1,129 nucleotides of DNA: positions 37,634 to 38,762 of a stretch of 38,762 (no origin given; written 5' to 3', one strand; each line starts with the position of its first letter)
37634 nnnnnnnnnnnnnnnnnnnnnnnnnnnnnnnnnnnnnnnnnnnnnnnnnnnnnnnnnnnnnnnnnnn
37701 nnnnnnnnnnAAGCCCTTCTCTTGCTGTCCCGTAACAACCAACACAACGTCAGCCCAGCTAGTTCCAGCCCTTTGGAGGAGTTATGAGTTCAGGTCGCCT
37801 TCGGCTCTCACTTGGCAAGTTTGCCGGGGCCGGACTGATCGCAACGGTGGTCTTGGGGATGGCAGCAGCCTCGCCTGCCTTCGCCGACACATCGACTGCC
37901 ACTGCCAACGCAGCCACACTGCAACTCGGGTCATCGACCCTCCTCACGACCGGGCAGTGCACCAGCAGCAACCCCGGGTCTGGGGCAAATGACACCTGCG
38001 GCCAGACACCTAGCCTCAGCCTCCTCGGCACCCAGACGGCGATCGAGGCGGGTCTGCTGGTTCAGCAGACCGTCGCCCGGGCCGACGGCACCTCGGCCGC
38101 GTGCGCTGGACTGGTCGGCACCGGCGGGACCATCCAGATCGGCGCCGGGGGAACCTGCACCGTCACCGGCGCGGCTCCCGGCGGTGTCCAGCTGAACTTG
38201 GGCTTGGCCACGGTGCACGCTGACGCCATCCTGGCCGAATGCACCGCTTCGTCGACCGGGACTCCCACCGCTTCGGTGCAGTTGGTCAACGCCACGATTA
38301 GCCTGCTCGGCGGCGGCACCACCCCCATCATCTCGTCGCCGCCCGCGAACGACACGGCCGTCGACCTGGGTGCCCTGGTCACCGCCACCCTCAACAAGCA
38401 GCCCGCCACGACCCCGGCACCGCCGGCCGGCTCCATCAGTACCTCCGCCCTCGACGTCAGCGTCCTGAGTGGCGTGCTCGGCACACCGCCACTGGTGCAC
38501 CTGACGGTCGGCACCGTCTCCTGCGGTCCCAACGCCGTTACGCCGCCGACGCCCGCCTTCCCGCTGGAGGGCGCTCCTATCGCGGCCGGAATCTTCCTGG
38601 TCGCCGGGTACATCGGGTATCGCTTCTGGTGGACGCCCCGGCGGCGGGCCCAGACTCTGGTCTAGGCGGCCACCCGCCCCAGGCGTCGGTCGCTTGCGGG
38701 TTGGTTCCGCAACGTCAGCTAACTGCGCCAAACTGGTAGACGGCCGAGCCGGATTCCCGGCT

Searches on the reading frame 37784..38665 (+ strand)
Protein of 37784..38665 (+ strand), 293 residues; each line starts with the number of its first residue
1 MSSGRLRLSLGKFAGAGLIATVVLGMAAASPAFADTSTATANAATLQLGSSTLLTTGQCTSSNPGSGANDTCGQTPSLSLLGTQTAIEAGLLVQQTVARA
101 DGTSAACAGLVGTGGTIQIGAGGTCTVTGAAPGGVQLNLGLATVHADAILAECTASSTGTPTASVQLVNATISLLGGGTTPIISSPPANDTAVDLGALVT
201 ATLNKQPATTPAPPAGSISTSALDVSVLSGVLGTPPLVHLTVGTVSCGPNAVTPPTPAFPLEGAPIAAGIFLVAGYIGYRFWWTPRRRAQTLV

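Call 4: search_protein_families(library=ncbifam, proteins=[window:37784-38665:+], max_evalue=1)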
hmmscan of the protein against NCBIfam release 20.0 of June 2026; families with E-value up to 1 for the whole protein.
window:37784-38665:+ (293 aa): 1 family
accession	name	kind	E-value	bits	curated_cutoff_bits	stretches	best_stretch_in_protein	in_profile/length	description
NF033766.1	choice_anch_G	domain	0.2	11.6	45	1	78-139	62-119/283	choice-of-anchor G family protein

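Call 5: search_protein_families(library=pfam, proteins=[window:37784-38665:+], max_evalue=1)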
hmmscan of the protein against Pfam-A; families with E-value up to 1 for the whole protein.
window:37784-38665:+ (293 aa): 0 families

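Call 105: search_solved_structures(query=window:37784-38662:+, max_evalue=1)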
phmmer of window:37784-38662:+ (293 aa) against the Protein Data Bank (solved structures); distinct sequences matched with E-value up to 1: 0.
